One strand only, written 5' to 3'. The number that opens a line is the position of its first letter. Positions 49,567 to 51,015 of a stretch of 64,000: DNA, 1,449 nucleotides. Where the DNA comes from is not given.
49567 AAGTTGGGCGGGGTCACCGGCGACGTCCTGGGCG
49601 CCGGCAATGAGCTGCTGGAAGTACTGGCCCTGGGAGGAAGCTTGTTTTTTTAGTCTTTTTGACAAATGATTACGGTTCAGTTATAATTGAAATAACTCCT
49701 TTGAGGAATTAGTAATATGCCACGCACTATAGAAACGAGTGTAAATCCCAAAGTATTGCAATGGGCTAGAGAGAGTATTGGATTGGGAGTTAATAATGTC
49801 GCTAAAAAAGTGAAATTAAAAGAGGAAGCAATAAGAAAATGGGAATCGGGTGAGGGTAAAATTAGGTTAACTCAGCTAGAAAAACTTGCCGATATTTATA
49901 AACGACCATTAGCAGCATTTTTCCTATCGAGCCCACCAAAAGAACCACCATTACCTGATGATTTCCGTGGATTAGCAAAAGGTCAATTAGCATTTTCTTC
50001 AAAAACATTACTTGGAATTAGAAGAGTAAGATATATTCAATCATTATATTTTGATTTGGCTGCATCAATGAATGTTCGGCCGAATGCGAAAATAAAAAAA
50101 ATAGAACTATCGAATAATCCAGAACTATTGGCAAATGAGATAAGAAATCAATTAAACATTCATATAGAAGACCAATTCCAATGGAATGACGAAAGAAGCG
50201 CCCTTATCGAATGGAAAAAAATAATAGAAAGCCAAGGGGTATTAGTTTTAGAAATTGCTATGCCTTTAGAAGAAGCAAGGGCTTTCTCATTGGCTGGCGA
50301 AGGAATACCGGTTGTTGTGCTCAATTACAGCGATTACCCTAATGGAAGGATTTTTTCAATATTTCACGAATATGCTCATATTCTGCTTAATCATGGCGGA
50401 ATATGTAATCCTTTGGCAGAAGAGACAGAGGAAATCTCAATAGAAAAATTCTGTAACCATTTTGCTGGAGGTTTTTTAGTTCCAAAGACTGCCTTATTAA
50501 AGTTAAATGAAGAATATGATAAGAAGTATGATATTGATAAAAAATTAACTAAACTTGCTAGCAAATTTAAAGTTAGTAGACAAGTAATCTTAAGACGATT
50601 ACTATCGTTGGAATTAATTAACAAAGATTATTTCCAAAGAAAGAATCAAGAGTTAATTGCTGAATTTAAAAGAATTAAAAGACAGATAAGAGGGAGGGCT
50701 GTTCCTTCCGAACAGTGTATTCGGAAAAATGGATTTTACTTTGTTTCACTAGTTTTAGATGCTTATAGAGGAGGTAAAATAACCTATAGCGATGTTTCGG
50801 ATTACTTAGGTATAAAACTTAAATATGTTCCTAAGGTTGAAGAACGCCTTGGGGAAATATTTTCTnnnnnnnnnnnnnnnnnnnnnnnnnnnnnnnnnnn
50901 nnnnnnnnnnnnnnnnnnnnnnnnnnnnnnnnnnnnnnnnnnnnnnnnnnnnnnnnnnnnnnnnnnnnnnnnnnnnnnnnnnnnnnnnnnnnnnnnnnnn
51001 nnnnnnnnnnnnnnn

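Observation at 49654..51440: AT-rich HTH-ImmA/IrrE plus DUF4411 (PIN-like) two-gene cassette inserted between cobS and prfB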

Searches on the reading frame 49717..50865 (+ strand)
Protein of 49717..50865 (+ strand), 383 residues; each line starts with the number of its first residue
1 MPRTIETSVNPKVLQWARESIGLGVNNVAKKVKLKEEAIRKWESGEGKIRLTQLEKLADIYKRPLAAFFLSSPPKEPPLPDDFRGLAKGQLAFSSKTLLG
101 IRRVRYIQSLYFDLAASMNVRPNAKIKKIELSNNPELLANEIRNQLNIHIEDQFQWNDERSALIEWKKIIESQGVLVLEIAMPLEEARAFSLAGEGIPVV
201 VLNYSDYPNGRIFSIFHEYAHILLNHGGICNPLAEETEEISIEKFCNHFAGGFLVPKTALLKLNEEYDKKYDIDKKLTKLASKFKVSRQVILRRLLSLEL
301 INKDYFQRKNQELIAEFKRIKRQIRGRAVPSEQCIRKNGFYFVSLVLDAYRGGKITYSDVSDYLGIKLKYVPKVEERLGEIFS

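Call 4: search_protein_families(library=pfam, proteins=[window:49717-50865:+], max_evalue=0.01)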
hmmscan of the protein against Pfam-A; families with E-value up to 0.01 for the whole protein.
window:49717-50865:+ (383 aa): 4 families
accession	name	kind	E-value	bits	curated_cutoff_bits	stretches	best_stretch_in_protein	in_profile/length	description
PF06114.19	Peptidase_M78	-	6.2e-19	68.4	22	1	171-295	2-122/123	IrrE N-terminal-like domain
PF01381.28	HTH_3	-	4.5e-07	30.2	23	1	15-66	2-53/55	Helix-turn-helix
PF13560.12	HTH_31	-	0.00047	20.9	27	1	14-64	6-57/64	Helix-turn-helix domain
PF13413.12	HTH_25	-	0.0063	16.7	24.6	0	14-45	2-33/62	Helix-turn-helix domain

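Call 5: search_protein_families(library=padloc, proteins=[window:49717-50865:+], max_evalue=0.01)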
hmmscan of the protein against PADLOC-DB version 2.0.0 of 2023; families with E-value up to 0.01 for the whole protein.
window:49717-50865:+ (383 aa): 17 families
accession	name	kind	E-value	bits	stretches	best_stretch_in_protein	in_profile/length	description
PDLC03949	RmrA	-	1.4e-24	84.7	1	9-317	2-284/363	-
PDLC03954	RmrA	-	2e-22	77.7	1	8-306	9-298/380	-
PDLC03948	RmrA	-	3.5e-22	76.8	1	10-313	9-304/397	-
PDLC03952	RmrA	-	3.9e-21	73.4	1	8-307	21-311/395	-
PDLC03947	RmrA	-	5.2e-21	72.9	1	7-304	9-296/383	-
PDLC03944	RmrA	-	9.7e-21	72.2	1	6-313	3-298/384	-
PDLC03945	RmrA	-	1.7e-17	61.7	1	14-305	7-300/394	-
PDLC03946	RmrA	-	2.4e-16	57.4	1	10-305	3-274/357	-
PDLC03951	RmrA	-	1.4e-15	55.2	1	8-308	7-295/400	-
PDLC03955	RmrA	-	2e-15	54.9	1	6-313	17-305/371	-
PDLC03943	RmrA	-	3e-15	54.2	1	13-308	6-282/370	-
PDLC03950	RmrA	-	5e-11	40.2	1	132-310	127-289/369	-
PDLC04776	PDC-M69B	-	8.4e-11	40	1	168-365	39-241/272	-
PDLC04141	capP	-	4.1e-10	37.6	1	196-298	52-153/242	capP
PDLC03956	RmrA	-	7.6e-10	36.4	1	12-307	11-295/399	-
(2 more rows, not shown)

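Call 6: search_protein_families(library=ncbifam, proteins=[window:49717-50865:+], max_evalue=0.01)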
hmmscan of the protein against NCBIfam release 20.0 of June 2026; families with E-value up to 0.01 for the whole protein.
window:49717-50865:+ (383 aa): 2 families
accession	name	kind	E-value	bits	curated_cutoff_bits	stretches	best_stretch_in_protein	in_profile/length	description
NF052239.1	antitox_spr1629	equivalog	8.3e-18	64.6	335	1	14-305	7-300/377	spr1629 family repressor/antitoxin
NF041951.1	phage_RstR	subfamily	0.00035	20.8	80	1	14-61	7-54/108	RstR family transcriptional repressor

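Call 7: search_protein_families(library=phrogs, proteins=[window:49717-50865:+], max_evalue=0.01)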
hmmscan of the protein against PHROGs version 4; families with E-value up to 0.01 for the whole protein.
window:49717-50865:+ (383 aa): 11 families
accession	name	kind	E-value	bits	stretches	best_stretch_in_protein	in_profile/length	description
phrog_2439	-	transcription regulation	2.7e-54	185.4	1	6-375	4-362/367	transcriptional regulator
phrog_1914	-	unknown function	4.5e-11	43.8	1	157-318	38-201/222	-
phrog_87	-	other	5.8e-10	40.3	1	165-324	42-183/227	metallo-protease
phrog_2967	-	transcription regulation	1.4e-05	25.7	1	14-74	15-75/225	transcriptional regulator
phrog_19315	-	unknown function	1.8e-05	25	1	209-319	92-200/348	-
phrog_8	-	transcription regulation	1.9e-05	25.3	1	18-83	166-230/346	transcriptional regulator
phrog_4836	-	transcription regulation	0.00013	22.6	1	13-46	79-112/194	CII-like regulator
phrog_7950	-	transcription regulation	0.0003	21.8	1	6-51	4-49/68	transcriptional repressor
phrog_2328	-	transcription regulation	0.00052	20.8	1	14-66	20-72/128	transcriptional repressor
phrog_4739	-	unknown function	0.00053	20.6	1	12-61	70-119/167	-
phrog_5823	-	transcription regulation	0.0089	16.2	0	15-71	12-69/404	transcriptional regulator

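Call 46: find_homologous_proteins(query=window:49717-50865:+, max_evalue=1e-10)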
Query window:49717-50865:+ (383 aa): 1531 proteins with E <= 1e-10 among 7136 candidates; the best 120 are listed.
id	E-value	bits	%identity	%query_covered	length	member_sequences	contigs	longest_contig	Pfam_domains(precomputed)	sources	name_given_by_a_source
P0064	1.5e-250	848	100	100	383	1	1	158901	PF01381.29,PF06114.20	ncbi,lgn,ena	-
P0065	1.1e-148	513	61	99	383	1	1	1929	PF01381.29,PF06114.20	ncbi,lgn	-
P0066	9.6e-147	507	60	99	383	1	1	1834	PF01381.29,PF06114.20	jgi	jgi:Zn-dependent peptidase ImmA (M78 family)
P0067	7.7e-126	438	55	98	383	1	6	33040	PF01381.29,PF06114.20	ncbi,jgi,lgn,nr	ncbi:MAG: ImmA/IrrE family metallo-endopeptidase [Deltaproteobacteria bacterium]|nr:ImmA/IrrE family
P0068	2.0e-115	404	52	98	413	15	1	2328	PF12844.14,PF01381.29,PF06114.20,PF13560.13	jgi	jgi:Zn-dependent peptidase ImmA (M78 family)/transcriptional regulator with XRE-family HTH domain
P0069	1.4e-114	401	52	98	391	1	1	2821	PF12844.14,PF13413.13,PF01381.29,PF06114.20,PF13560.13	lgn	-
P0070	3.2e-114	400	52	98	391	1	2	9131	PF12844.14,PF13384.13,PF01381.29,PF06114.20,PF13560.13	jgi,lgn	jgi:Zn-dependent peptidase ImmA (M78 family)/DNA-binding XRE family transcriptional regulator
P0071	4.2e-113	396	52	99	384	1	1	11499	PF13413.13,PF01381.29,PF06114.20,PF13560.13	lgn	-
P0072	6.5e-113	396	53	98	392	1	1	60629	PF01381.29,PF06114.20,PF13560.13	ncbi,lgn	ncbi:MAG: ImmA/IrrE family metallo-endopeptidase [Thermodesulfobacteriota bacterium]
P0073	8.0e-113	395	51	98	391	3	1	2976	PF13384.13,PF01381.29,PF06114.20,PF13560.13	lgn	-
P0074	6.0e-111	389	52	99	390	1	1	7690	PF01381.29,PF06114.20,PF13560.13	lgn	-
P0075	6.5e-111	389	52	99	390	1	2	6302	PF01381.29,PF06114.20,PF13560.13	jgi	-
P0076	6.6e-111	389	54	96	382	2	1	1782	PF01381.29,PF06114.20,PF13560.13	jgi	jgi:Zn-dependent peptidase ImmA (M78 family)/DNA-binding XRE family transcriptional regulator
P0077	8.6e-110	385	49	98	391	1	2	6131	PF01381.29,PF06114.20,PF13560.13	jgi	jgi:Zn-dependent peptidase ImmA (M78 family)/DNA-binding XRE family transcriptional regulator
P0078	9.2e-110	385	51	98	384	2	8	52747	PF13413.13,PF01381.29,PF06114.20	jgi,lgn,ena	-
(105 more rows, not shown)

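Call 47: find_encoding_contigs(protein=P0064, flank=3000, max_places=3)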
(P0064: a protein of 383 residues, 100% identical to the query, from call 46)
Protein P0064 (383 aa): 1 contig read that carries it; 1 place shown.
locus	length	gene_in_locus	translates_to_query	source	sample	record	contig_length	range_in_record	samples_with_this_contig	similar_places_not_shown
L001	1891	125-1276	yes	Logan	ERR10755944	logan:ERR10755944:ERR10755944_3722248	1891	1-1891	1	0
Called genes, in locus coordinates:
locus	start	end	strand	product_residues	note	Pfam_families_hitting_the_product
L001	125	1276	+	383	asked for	PF01381:HTH_3 (weak), PF06114:Peptidase_M78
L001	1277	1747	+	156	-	PF14367:DUF4411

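Call 48: find_encoding_contigs(protein=P0065, flank=3000, max_places=3)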
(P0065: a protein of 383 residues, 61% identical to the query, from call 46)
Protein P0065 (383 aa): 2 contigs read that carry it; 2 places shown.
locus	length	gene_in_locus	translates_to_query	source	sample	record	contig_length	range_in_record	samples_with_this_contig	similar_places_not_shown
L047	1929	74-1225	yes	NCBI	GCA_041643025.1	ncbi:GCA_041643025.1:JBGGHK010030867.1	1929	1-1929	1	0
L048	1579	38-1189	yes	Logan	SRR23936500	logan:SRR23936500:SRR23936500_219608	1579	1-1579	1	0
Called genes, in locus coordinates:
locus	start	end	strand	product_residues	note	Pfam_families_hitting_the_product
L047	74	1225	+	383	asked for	PF01381:HTH_3 (weak), PF06114:Peptidase_M78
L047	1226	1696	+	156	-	PF14367:DUF4411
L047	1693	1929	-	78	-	?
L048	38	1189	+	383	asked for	PF01381:HTH_3 (weak), PF06114:Peptidase_M78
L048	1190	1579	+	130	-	?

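Call 63: search_solved_structures(query=A5, max_evalue=0.01)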
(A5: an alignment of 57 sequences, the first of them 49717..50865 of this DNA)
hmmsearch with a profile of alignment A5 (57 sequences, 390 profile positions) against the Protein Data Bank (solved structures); distinct sequences matched with E-value up to 0.01: 6.
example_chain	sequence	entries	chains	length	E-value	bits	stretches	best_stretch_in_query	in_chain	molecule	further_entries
9vzy_A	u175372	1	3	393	2.4e-74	253.4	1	10-384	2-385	HTH cro/C1-type domain-containing protein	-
2mez_A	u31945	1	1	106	9.4e-09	37.5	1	12-61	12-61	Multiprotein Bridging Factor (MBP-like)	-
8slm_A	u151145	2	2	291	4.5e-05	25.3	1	196-264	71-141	Zn dependent hydrolase fused to HTH domain, IrrE ortholog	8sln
3dte_A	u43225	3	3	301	5.7e-05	25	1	197-264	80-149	IrrE protein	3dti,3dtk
7t8i_A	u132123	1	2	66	0.0014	20.4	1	15-63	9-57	Phage element (ICEBs1)transcriptional regulator (Xre family)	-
1y9q_A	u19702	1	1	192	0.0077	18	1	15-84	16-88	transcriptional regulator, HTH_3 family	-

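Call 67: search_solved_structures(query=window:49717-50865:+, max_evalue=0.001, show_alignments=1)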
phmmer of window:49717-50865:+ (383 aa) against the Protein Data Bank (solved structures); distinct sequences matched with E-value up to 0.001: 2.
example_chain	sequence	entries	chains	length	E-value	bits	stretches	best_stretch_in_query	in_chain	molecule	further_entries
9vzy_A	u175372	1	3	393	8e-40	140.1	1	10-377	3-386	HTH cro/C1-type domain-containing protein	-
2mez_A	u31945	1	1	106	0.00095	21.4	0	12-67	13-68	Multiprotein Bridging Factor (MBP-like)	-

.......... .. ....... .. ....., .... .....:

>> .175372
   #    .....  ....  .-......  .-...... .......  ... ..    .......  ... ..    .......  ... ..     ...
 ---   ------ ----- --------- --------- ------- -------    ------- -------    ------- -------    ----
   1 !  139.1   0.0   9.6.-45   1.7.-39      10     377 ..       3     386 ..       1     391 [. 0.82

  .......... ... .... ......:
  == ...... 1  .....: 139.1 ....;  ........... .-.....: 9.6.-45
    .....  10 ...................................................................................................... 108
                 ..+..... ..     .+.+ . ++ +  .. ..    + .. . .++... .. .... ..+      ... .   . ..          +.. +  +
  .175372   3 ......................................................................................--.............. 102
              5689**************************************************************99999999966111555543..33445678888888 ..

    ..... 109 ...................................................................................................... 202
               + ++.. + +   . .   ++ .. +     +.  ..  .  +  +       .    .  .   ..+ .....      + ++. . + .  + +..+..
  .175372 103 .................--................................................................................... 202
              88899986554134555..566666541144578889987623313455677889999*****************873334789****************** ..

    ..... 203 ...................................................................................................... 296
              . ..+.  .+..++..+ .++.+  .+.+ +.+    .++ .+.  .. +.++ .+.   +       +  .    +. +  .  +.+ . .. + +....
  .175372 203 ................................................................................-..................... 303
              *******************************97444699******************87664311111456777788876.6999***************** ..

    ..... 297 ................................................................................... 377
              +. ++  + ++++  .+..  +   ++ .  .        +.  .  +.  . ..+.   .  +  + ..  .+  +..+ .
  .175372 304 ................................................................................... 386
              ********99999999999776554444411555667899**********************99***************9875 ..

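Call 79: predict_structure(alignment_id=A5)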
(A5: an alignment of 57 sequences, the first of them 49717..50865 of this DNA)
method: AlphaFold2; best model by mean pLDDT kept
length: 383 residues; sequences in the alignment: 57
mean_pLDDT: 91.5   pTM: 0.89
mean pLDDT of the five models: 91.5, 90.8, 90.3, 90.0, 89.6
residues with pLDDT >= 90: 298; 70-90: 65; 50-70: 18; < 50: 2
segments of 3 or more residues with pLDDT < 50: none
pLDDT, mean of each block of 10 residues (from residue 1): 79 95 94 95 93 95 95 92 74 88 94 94 88 96 94 94 96 96 88 90 89 96 91 61 92 97 96 95 94 95 94 87 77 96 97 97 97 97 91
secondary structure, 60 per line:
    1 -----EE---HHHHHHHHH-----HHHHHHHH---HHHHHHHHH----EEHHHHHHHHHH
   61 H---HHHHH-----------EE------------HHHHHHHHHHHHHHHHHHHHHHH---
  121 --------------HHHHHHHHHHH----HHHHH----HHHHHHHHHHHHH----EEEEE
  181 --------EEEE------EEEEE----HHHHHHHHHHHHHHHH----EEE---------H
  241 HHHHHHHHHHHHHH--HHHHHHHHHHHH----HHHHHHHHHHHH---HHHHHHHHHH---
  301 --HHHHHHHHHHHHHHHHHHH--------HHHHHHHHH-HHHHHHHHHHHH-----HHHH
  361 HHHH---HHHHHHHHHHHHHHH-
elements in order: H11-19 H25-32 H36-44 H51-61 H65-69 H95-117 H135-145 H150-154 H159-171 E176-180 E189-192 E199-203 H208-223 E228-230 H240-254 H257-268 H273-284 H288-297 H303-321 H330-338 H340-351 H357-364 H368-382

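Call 84: fold_search(model_id=the predicted structure, library=pdb)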
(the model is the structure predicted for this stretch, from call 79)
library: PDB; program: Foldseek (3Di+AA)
matches with E <= 10: 509; with E <= 0.001: 1
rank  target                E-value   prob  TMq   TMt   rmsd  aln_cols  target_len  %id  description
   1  7t5t                  9.8e-04  1.00  0.28  0.37   6.3       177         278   18  Structure of Thauera sp. K11 CapP (released 2022-09-14)
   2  3dti                  1.7e-03  1.00  0.28  0.41   7.0       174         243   18  Crystal structure of the IRRE protein, a central regulator of DNA damage repair in deinococcaceae (released 2009-02-10)
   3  8sln_A                2.3e-03  1.00  0.26  0.41   7.4       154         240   21  Crystal structure of Deinococcus geothermalis PprI complexed with ssDNA (released 2024-03-13)
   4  3dte                  3.9e-03  1.00  0.28  0.40   6.9       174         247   18  Crystal structure of the IRRE protein, a central regulator of DNA damage repair in deinococcaceae (released 2009-02-10)
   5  6cyy_A                1.0e-02  1.00  0.28  0.32   6.0       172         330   17  Mycobacterium tuberculosis transcriptional regulator (released 2019-04-17)
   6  6cz6_D                2.7e-02  1.00  0.29  0.33   6.0       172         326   17  Mycobacterium tuberculosis transcriptional regulator (released 2019-04-17)
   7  6cz6_C                3.1e-02  1.00  0.30  0.34  12.3       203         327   15  Mycobacterium tuberculosis transcriptional regulator (released 2019-04-17)
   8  6d2s                  3.6e-02  1.00  0.30  0.40  12.0       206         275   16  Mycobacterium tuberculosis transcriptional regulator (released 2019-04-17)
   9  1zz7_A                4.0e-02  1.00  0.16  0.33  11.5        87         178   23  Crystal Structure of FeII HppE in Complex with Substrate form 1 (released 2005-07-26)
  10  6cyj_A                4.6e-02  1.00  0.29  0.34  12.4       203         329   16  Mycobacterium tuberculosis transcriptional regulator (released 2019-04-17)
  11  7o81_AU               5.0e-02  1.00  0.15  0.48   4.0        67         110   25  Rabbit 80S ribosome colliding in another ribosome stalled by the SARS-CoV-2 pseudoknot (released 2021-06-02)
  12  1zz6_B                5.0e-02  1.00  0.16  0.32  12.5        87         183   23  Crystal Structure of Apo-HppE (released 2005-07-26)
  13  6h4c_D                5.0e-02  0.98  0.17  0.41  13.3       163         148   16  A polyamorous repressor: deciphering the evolutionary strategy used by the phage-inducible chromosomal islands to spre (released 2019-08-28)
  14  1zz6_A                5.3e-02  1.00  0.16  0.33   2.8        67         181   24  Crystal Structure of Apo-HppE (released 2005-07-26)
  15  2bnm_A                5.3e-02  1.00  0.16  0.30  11.3        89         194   21  The structure of Hydroxypropylphosphonic acid epoxidase from S. wedmorenis. (released 2005-10-05)
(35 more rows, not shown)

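Call 98: find_encoding_contigs(protein=P0072, flank=4000, max_places=2)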
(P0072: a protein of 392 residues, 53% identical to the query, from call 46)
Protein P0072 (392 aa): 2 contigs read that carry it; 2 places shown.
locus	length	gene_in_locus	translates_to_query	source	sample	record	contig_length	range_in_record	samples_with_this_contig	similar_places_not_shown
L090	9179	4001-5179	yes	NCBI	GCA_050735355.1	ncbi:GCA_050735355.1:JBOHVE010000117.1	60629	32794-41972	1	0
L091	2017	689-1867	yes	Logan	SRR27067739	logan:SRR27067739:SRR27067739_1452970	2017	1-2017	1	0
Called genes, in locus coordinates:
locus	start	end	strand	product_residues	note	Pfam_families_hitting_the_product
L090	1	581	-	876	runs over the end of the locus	PF08335:GlnD_UR_UTase, PF27444:GlnD_3rd, PF01966:HD (weak), PF01842:ACT (weak), PF13291:ACT_4 (faint), PF24931:ACT_ACR9_3rd, PF01842:ACT (weak), PF26956:ACT_ACR_D1 (weak)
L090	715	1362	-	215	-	PF01596:Methyltransf_3, PF01135:PCMT (weak), PF13847:Methyltransf_31 (weak), PF13578:Methyltransf_24, PF13649:Methyltransf_25 (weak)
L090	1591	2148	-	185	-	PF01923:Cob_adeno_trans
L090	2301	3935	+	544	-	PF01555:N6_N4_Mtase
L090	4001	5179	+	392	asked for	PF13560:HTH_31 (faint), PF01381:HTH_3, PF06114:Peptidase_M78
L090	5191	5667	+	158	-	PF14367:DUF4411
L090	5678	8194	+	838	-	PF04851:ResIII, PF00270:DEAD (faint)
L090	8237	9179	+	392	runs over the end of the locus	PF02636:Methyltransf_28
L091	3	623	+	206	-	?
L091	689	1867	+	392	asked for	PF13560:HTH_31 (faint), PF01381:HTH_3, PF06114:Peptidase_M78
